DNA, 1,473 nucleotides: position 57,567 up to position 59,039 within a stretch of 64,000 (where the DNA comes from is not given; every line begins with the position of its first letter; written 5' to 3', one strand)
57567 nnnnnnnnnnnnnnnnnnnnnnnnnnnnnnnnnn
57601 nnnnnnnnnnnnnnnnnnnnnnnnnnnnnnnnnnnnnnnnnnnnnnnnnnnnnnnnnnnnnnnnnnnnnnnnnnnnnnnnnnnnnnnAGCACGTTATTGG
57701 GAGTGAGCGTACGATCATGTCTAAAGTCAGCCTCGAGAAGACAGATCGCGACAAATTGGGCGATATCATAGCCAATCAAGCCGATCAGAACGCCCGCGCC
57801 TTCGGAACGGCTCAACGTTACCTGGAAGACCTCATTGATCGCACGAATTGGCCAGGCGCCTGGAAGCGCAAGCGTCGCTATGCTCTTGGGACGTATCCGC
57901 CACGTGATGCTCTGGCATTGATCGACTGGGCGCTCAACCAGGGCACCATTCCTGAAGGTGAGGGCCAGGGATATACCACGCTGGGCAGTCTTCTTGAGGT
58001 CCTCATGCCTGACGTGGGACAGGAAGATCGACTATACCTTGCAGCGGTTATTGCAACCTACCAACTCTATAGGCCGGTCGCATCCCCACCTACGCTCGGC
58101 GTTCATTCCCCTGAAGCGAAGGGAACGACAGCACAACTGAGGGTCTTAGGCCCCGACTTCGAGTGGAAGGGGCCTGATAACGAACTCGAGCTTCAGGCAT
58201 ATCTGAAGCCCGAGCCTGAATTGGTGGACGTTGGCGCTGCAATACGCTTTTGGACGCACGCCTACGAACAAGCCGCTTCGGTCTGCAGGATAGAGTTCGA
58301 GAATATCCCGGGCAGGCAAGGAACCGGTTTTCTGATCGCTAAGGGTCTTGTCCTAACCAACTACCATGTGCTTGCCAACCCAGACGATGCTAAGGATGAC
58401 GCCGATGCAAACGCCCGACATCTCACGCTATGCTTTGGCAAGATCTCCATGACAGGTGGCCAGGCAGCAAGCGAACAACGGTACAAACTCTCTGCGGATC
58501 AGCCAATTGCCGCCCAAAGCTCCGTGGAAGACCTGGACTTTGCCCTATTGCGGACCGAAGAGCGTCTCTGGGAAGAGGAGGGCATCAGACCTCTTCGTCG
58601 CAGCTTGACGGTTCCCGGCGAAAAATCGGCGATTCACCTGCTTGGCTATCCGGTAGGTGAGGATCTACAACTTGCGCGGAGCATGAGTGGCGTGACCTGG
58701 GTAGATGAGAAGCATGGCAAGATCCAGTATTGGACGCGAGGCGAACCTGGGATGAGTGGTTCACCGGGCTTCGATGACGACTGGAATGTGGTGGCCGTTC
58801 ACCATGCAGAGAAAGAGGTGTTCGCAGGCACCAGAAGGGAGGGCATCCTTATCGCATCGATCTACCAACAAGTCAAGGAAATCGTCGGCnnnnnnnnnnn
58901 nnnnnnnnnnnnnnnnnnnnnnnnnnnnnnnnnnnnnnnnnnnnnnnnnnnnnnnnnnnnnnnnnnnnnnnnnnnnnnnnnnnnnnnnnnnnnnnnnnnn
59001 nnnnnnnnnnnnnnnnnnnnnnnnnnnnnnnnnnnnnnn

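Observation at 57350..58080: Homologous ~100-aa domain at the C-terminus of one protein and the N-terminus of the next (adaptor pair)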

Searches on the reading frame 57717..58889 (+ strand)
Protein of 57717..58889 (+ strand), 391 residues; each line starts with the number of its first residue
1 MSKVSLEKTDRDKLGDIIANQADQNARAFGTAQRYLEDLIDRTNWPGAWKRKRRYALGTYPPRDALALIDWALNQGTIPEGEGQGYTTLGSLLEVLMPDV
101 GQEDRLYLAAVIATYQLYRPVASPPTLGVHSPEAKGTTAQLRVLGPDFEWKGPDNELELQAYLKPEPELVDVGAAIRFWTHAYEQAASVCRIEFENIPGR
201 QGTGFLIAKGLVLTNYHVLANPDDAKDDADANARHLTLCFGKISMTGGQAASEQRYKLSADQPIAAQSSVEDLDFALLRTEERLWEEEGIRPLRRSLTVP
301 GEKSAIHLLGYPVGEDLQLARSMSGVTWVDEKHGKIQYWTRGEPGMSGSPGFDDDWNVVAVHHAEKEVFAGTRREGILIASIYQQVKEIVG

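Call 4: search_protein_families(library=pfam, proteins=[window:57717-58889:+], max_evalue=1)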
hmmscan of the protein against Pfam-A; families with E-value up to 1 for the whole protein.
window:57717-58889:+ (391 aa): 3 families
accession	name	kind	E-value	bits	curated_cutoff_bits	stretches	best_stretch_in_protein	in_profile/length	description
PF13365.12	Trypsin_2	-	8.3e-16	59.5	27.6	1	202-361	1-144/144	Trypsin-like peptidase domain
PF00089.32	Trypsin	-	0.0004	20.7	20.6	1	201-297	26-111/220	Trypsin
PF19961.5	EAD8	-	0.042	15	27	1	61-115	46-96/96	Effector-associated domain 8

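Call 11: find_homologous_proteins(query=window:57717-58889:+, max_evalue=0.001)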
Query window:57717-58889:+ (391 aa): 44 proteins with E <= 0.001 among 4906 candidates.
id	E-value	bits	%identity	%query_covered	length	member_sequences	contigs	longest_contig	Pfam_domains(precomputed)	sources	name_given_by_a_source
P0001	1.8e-264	895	100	100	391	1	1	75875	PF13365.13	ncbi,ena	-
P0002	5.3e-83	298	43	98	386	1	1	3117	PF13365.13,PF19961.6,PF00089.33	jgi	jgi:V8-like Glu-specific endopeptidase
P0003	3.7e-80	288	43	97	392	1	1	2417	PF13365.13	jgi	-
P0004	1.9e-76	276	42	98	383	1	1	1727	PF13365.13,PF19961.6,PF00089.33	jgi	jgi:V8-like Glu-specific endopeptidase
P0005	1.3e-75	273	41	98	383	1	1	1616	PF13365.13,PF00089.33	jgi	-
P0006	3.6e-74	269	40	98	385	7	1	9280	PF13365.13,PF00089.33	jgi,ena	-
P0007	2.7e-70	256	41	98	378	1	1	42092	PF13365.13,PF19961.6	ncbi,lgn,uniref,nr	ncbi:MAG: trypsin-like peptidase domain-containing protein [Nostoc sp. DedSLP03]|uniref:trypsin-like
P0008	1.4e-69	253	40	98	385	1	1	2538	PF13365.13,PF00089.33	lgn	-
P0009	3.5e-69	252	39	98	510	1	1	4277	PF13365.13,PF19961.6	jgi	-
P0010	7.9e-69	251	38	99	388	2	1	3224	PF13365.13,PF00089.33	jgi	jgi:endonuclease G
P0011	2.0e-67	246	40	91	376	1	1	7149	PF13365.13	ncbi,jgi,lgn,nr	ncbi:MAG TPA: serine protease [Urbifossiella sp.]|nr:serine protease [Urbifossiella sp.]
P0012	2.0e-66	243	39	91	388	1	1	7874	PF13365.13,PF00089.33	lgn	-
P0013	2.9e-66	242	38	98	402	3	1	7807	PF13365.13,PF00089.33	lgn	-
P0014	2.4e-64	236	40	98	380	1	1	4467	PF13365.13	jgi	jgi:V8-like Glu-specific endopeptidase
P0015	1.6e-63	233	40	97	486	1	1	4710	PF13365.13,PF19961.6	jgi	jgi:hypothetical protein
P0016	4.5e-63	232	37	98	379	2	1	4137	PF13365.13,PF19961.6,PF00089.33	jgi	-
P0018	2.7e-61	226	37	99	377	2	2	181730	PF13365.13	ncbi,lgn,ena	-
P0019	1.8e-60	223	38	100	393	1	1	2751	PF13365.13,PF19961.6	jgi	jgi:hypothetical protein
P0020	1.3e-58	217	38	99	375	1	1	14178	PF13365.13,PF00089.33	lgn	-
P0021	1.4e-58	217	37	97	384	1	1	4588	PF13365.13,PF19961.6,PF00089.33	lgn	-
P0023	2.6e-58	216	36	98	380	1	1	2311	PF13365.13,PF19961.6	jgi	jgi:endonuclease G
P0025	6.2e-58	215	35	98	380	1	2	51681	PF13365.13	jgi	-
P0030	3.0e-52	196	36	96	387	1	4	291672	PF13365.13,PF00089.33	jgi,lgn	jgi:V8-like Glu-specific endopeptidase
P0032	2.9e-51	193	35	99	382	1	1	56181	PF13365.13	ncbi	ncbi:MAG: hypothetical protein NVSMB18_17440 [Acetobacteraceae bacterium]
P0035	7.7e-45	172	33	98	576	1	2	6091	PF13365.13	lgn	-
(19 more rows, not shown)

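Call 12: find_encoding_contigs(protein=P0001, flank=6000, max_places=3)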
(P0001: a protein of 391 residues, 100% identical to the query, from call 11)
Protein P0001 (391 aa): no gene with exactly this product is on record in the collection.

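Call 13: find_encoding_contigs(protein=P0007, flank=8000, max_places=2)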
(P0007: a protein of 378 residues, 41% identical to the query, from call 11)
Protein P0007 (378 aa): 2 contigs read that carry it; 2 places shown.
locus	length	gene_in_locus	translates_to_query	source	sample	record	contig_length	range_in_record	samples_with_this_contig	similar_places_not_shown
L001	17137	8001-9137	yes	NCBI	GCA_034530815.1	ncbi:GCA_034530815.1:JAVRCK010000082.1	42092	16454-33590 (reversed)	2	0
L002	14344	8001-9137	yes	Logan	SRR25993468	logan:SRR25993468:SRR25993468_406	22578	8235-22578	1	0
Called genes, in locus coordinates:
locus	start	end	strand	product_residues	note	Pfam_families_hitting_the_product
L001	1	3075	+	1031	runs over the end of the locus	PF05860:TPS, PF04151:PPC (weak), PF05860:TPS (weak)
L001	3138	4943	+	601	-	PF08479:POTRA_2, PF03865:ShlB, PF01103:Omp85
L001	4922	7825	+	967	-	PF07719:TPR_2 (faint), PF13424:TPR_12 (faint), PF12770:CHAT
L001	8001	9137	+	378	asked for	PF19961:EAD8, PF13365:Trypsin_2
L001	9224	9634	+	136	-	-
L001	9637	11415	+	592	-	PF05226:CHASE2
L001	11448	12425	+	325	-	PF06051:DUF928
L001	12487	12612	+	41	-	-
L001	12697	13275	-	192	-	PF00589:Phage_integrase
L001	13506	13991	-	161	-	PF11848:DUF3368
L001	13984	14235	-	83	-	PF03683:UPF0175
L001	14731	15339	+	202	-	-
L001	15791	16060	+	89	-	-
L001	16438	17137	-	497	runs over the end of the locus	PF01935:DUF87 (faint)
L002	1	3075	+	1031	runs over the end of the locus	PF05860:TPS, PF04151:PPC (weak), PF05860:TPS (weak)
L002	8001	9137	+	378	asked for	PF19961:EAD8, PF13365:Trypsin_2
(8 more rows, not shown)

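Call 14: find_encoding_contigs(protein=P0018, flank=8000, max_places=2)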
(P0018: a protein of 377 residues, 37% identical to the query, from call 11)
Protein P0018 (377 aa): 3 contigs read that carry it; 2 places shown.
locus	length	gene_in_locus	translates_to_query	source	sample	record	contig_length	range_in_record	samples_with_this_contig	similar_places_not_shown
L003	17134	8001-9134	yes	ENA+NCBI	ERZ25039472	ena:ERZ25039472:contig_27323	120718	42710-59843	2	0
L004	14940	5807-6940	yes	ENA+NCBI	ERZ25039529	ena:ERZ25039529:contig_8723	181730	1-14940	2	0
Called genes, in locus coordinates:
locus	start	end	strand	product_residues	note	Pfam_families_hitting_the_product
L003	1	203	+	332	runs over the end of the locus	PF00430:ATP-synt_B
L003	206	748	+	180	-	PF00213:OSCP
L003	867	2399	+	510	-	PF02874:ATP-synt_ab_N, PF00006:ATP-synt_ab, PF00306:ATP-synt_ab_C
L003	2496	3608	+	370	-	PF00231:ATP-synt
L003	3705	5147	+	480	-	PF02874:ATP-synt_ab_N, PF00006:ATP-synt_ab, PF22919:ATP-synt_VA_C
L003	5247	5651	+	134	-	PF02823:ATP-synt_DE_N, PF00401:ATP-synt_DE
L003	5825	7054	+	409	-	-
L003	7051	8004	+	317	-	-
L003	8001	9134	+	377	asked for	PF13365:Trypsin_2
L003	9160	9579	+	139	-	-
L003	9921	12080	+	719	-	PF23545:Zn_ribbon_HMPTM, PF04055:Radical_SAM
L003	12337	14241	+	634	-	PF13620:CarboxypepD_reg (faint), PF13715:CarbopepD_reg_2 (faint)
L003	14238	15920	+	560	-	PF00775:Dioxygenase_C (faint), PF10670:DUF4198 (faint), PF13620:CarboxypepD_reg, PF13715:CarbopepD_reg_2 (faint), PF14686:fn3_3 (faint), PF17210:SdrD_B (faint), PF13620:CarboxypepD_reg, PF22904:NOMO1-like_2nd (weak), +2 more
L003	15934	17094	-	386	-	PF08450:SGL (faint), PF10282:Lactonase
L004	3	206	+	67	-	?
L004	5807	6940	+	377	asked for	PF13365:Trypsin_2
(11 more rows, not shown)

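Call 15: find_encoding_contigs(protein=P0006, flank=8000, max_places=2)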
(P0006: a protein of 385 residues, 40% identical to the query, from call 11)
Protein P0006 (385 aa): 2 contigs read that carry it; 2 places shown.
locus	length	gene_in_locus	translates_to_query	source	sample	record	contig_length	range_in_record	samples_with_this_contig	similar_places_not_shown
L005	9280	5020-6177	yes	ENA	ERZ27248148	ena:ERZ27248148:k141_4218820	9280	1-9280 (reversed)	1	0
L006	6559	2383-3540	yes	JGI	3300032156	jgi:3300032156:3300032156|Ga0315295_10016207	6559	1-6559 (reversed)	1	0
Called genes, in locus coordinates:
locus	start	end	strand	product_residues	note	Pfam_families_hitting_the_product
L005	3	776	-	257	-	PF12679:ABC2_membrane_2, PF12730:ABC2_membrane_4, PF10920:DUF2705 (weak)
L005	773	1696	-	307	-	PF00005:ABC_tran, PF13304:AAA_21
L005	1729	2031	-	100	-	-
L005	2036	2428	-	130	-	PF03551:PadR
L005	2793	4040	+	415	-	-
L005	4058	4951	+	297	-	-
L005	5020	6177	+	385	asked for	PF00089:Trypsin (weak), PF13365:Trypsin_2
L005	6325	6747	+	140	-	-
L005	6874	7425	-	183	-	-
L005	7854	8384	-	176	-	PF08241:Methyltransf_11, PF08242:Methyltransf_12, PF13489:Methyltransf_23, PF13649:Methyltransf_25, PF13847:Methyltransf_31 (weak)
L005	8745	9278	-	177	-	?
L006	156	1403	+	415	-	-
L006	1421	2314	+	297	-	-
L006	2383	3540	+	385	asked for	PF00089:Trypsin (weak), PF13365:Trypsin_2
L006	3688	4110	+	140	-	-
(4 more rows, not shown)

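Call 23: find_encoding_contigs(protein=P0030, flank=6000, max_places=1)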
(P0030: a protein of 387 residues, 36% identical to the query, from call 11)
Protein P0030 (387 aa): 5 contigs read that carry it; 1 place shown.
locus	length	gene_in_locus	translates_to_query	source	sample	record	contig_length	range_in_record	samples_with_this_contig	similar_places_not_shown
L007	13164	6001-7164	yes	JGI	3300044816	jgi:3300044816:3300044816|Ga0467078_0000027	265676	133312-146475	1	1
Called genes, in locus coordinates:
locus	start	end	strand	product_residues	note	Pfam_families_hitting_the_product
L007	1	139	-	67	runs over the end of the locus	PF01632:Ribosomal_L35p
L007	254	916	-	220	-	PF05198:IF3_N, PF00707:IF3_C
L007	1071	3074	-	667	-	PF02824:TGS (weak), PF07973:tRNA_SAD, PF00587:tRNA-synt_2b, PF03129:HGTP_anticodon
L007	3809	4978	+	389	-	-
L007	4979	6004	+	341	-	-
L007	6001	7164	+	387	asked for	PF00089:Trypsin (faint), PF13365:Trypsin_2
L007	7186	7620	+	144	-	-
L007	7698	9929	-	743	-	PF01432:Peptidase_M3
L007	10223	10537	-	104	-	-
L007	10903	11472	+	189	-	PF07638:Sigma70_ECF, PF08281:Sigma70_r4_2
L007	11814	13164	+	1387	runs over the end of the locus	PF07719:TPR_2 (faint), PF00069:Pkinase, PF07714:PK_Tyr_Ser-Thr, PF03109:ABC1 (faint), PF00515:TPR_1 (faint), PF13414:TPR_11 (faint), PF13431:TPR_17 (faint), PF14559:TPR_19 (faint), +2 more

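Call 24: find_encoding_contigs(protein=P0032, flank=6000, max_places=1)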
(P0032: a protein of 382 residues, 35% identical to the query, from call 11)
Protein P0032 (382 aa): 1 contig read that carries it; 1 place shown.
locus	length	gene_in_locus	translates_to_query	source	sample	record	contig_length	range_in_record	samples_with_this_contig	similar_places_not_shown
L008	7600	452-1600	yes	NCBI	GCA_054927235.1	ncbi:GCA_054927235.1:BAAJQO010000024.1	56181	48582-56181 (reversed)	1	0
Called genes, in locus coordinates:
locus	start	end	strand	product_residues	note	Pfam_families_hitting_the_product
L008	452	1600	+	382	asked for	PF13365:Trypsin_2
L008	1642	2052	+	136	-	-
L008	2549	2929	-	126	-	-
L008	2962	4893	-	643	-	PF16177:ACAS_N, PF00501:AMP-binding, PF13193:AMP-binding_C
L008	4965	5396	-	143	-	PF01878:EVE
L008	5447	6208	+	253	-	PF01578:Cytochrom_C_asm, PF27518:CcmC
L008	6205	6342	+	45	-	-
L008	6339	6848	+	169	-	PF03100:CcmE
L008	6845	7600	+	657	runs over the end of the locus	PF01578:Cytochrom_C_asm, PF16327:CcmF_C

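Call 25: find_encoding_contigs(protein=P0025, flank=6000, max_places=1)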
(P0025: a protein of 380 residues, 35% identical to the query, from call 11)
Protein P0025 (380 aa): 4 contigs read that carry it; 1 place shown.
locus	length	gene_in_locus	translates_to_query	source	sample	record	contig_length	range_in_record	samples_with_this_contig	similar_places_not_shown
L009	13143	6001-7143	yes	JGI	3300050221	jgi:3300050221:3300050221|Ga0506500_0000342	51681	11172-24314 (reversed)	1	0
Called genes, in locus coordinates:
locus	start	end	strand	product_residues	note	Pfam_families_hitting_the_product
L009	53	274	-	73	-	PF01632:Ribosomal_L35p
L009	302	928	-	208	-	PF05198:IF3_N, PF00707:IF3_C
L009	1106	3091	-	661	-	PF07973:tRNA_SAD, PF00587:tRNA-synt_2b, PF03129:HGTP_anticodon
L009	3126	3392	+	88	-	-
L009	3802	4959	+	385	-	-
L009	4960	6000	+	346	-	-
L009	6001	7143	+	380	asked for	PF13365:Trypsin_2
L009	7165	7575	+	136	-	-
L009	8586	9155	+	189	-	PF07638:Sigma70_ECF, PF08281:Sigma70_r4_2, PF04545:Sigma70_r4 (weak)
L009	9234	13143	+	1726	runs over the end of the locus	PF07719:TPR_2 (faint), PF13176:TPR_7 (faint), PF13424:TPR_12 (faint), PF13428:TPR_14 (faint), PF00069:Pkinase, PF03109:ABC1 (faint), PF07714:PK_Tyr_Ser-Thr, PF01636:APH (faint), +8 more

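Call 26: find_encoding_contigs(protein=P0020, flank=6000, max_places=1)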
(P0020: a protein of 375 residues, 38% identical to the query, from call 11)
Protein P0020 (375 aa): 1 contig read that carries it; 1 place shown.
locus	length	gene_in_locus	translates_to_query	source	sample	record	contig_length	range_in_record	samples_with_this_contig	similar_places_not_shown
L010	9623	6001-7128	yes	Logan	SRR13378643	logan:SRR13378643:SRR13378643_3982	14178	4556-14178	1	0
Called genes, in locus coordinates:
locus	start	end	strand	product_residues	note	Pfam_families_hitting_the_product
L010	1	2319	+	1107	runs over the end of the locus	PF00069:Pkinase, PF07714:PK_Tyr_Ser-Thr, PF03109:ABC1 (weak), PF14559:TPR_19 (weak), PF13428:TPR_14 (weak), PF13432:TPR_16, PF14559:TPR_19 (weak), PF13424:TPR_12, +11 more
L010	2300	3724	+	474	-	PF13520:AA_permease_2, PF00324:AA_permease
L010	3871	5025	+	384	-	-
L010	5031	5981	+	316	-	-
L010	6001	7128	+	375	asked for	PF00089:Trypsin (weak), PF13365:Trypsin_2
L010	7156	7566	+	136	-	-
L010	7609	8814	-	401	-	PF00266:Aminotran_5, PF01041:DegT_DnrJ_EryC1 (weak), PF01053:Cys_Met_Meta_PP (faint)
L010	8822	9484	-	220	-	-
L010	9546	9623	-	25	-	?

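Call 31: search_protein_families(library=pfam, proteins=[L005:2793-4037:+, L007:3809-4975:+, L010:3871-5022:+, L005:4058-4948:+, L007:4979-6001:+, L010:5031-5978:+, L003:7051-8001:+, L001:9224-9631:+, L007:7186-7617:+], max_evalue=1)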
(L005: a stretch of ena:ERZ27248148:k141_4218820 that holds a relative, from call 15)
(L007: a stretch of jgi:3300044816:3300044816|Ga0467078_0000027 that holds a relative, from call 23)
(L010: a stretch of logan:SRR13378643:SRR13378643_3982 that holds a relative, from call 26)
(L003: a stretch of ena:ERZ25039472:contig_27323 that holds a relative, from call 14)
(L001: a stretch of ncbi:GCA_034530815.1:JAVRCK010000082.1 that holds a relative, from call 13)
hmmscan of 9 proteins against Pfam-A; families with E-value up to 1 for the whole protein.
L005:2793-4037:+ (415 aa): 2 families
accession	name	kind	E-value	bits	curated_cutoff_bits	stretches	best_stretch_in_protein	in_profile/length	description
PF01990.22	ATP-synt_F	-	0.16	12.8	23.5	1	356-392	28-64/91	ATP synthase (F/14-kDa) subunit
PF21374.3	WsaF_N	-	0.26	11.8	27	1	340-397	27-84/156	WsaF, N-terminal domain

L007:3809-4975:+ (389 aa): 0 families

L010:3871-5022:+ (384 aa): 2 families
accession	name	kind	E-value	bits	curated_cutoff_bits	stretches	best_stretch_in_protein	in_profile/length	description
PF01870.24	Hjc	-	0.02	15.2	21.1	1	242-302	8-64/93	Archaeal holliday junction resolvase (hjc)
PF23276.1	TPR_24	-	0.057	13.6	27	1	159-231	84-155/195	Fungal tetratrico peptide repeats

L005:4058-4948:+ (297 aa): 2 families
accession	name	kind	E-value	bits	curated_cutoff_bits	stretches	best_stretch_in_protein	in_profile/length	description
PF19961.5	EAD8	-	0.014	16.5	27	1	199-279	20-96/96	Effector-associated domain 8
PF18016.8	SAM_3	-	0.032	14.6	22.6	1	136-159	6-29/65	SAM domain (Sterile alpha motif)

L007:4979-6001:+ (341 aa): 0 families

L010:5031-5978:+ (316 aa): 0 families

L003:7051-8001:+ (317 aa): 0 families

L001:9224-9631:+ (136 aa): 7 families
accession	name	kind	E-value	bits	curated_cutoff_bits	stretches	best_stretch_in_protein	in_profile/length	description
PF12576.13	DUF3754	-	0.048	14.1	27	1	54-100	60-106/137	Protein of unknown function (DUF3754)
PF16079.10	Phage_holin_5_2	-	0.072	13.8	29.2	1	44-94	11-65/76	Phage holin family Hol44, in holin superfamily V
PF24709.1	DUF7670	-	0.087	13.6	29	1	53-131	5-82/118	Domain of unknown function (DUF7670)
PF06305.16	LapA_dom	-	0.18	12.2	28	1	39-74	6-40/64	Lipopolysaccharide assembly protein A domain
PF06570.16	DUF1129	-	0.2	11.7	29.1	1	54-104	115-167/207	Protein of unknown function (DUF1129)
PF03419.18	Peptidase_U4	-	0.3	10.8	28.4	1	26-130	32-127/284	Sporulation factor SpoIIGA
PF09843.14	DUF2070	-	0.54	8.9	30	1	43-129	93-165/561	Predicted membrane protein (DUF2070)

L007:7186-7617:+ (144 aa): 4 families
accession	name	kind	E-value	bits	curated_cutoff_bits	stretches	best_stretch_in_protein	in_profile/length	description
PF11158.13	DUF2938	-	0.0064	16.5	31.4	1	35-104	41-111/150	Protein of unknown function (DUF2938)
PF08370.16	PDR_assoc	-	0.065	13.4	24.9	0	51-72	25-46/65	Plant PDR ABC transporter associated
PF18949.5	DUF5693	-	0.48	9.3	29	1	5-99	290-386/609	Family of unknown function (DUF5693)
PF20794.3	bPH_7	-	0.66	10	25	0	34-99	16-78/135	Bacterial PH domain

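Call 32: search_protein_families(library=padloc, proteins=[L005:2793-4037:+, L007:3809-4975:+, L005:4058-4948:+, L007:4979-6001:+, window:57717-58889:+, L001:9224-9631:+], max_evalue=0.1)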
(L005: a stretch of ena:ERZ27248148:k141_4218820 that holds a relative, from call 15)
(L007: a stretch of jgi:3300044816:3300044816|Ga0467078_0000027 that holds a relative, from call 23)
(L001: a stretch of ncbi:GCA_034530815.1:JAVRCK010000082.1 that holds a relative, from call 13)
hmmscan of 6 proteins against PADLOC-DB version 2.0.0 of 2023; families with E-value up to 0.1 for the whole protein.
L005:2793-4037:+ (415 aa): 1 family
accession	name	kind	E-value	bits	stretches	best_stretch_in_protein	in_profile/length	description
PDLC00059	DruK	-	0.0067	13.6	1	225-347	60-182/326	PD-(D/E)XK nuclease superfamily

L007:3809-4975:+ (389 aa): 0 families

L005:4058-4948:+ (297 aa): 0 families

L007:4979-6001:+ (341 aa): 0 families

window:57717-58889:+ (391 aa): 4 families
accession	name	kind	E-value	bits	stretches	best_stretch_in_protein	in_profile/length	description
PDLC02960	RT-Protease_XI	-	1.4e-10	38.7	1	185-382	334-500/506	single gene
PDLC02959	RT-Protease_XI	-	1.4e-09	35.4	1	186-368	337-490/510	single gene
PDLC03855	LmuA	-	3.7e-05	21.2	1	188-321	10-118/425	-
PDLC02159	Avs1b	-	0.0005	15.5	1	188-314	9-108/1924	-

L001:9224-9631:+ (136 aa): 0 families

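Call 63: list_cluster_members(proteins=[P0001, P0045, P0035])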
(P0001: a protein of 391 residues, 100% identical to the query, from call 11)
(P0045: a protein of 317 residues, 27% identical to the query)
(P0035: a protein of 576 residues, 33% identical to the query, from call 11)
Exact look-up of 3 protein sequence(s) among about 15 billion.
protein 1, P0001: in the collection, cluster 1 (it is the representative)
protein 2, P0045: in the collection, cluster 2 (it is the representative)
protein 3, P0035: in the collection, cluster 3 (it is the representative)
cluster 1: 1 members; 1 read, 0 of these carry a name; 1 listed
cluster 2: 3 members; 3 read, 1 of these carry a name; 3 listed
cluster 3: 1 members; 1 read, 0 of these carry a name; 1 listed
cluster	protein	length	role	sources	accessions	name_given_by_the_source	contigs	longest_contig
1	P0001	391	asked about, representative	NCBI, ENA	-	-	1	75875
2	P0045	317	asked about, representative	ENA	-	-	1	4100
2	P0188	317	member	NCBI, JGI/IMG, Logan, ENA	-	hypothetical protein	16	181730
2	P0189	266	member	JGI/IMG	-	-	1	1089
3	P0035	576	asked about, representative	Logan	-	-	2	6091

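Call 64: search_protein_families(library=ncbifam, proteins=[L005:2793-4037:+, L007:3809-4975:+, L005:4058-4948:+, L007:4979-6001:+, window:57717-58889:+, L001:9224-9631:+, L001:9637-11412:+], max_evalue=0.01)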
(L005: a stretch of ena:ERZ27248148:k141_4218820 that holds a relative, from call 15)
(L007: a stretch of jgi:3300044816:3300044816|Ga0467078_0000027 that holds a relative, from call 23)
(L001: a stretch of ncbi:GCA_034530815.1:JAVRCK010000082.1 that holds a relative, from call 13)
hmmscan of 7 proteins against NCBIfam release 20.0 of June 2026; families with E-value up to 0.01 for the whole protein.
L005:2793-4037:+ (415 aa): 0 families

L007:3809-4975:+ (389 aa): 0 families

L005:4058-4948:+ (297 aa): 0 families

L007:4979-6001:+ (341 aa): 0 families

window:57717-58889:+ (391 aa): 1 family
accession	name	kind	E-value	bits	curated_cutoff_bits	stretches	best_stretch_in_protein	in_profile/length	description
NF033740.0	MarP_fam_protase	equivalog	0.003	16.6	250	1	199-226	210-237/390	MarP family serine protease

L001:9224-9631:+ (136 aa): 1 family
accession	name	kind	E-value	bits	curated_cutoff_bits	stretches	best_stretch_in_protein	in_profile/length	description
NF051455.1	Rv0901_ArfC_N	equivalog_domain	0.0064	16.5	32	1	57-76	6-25/31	channel accessory protein ArfC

L001:9637-11412:+ (592 aa): 0 families
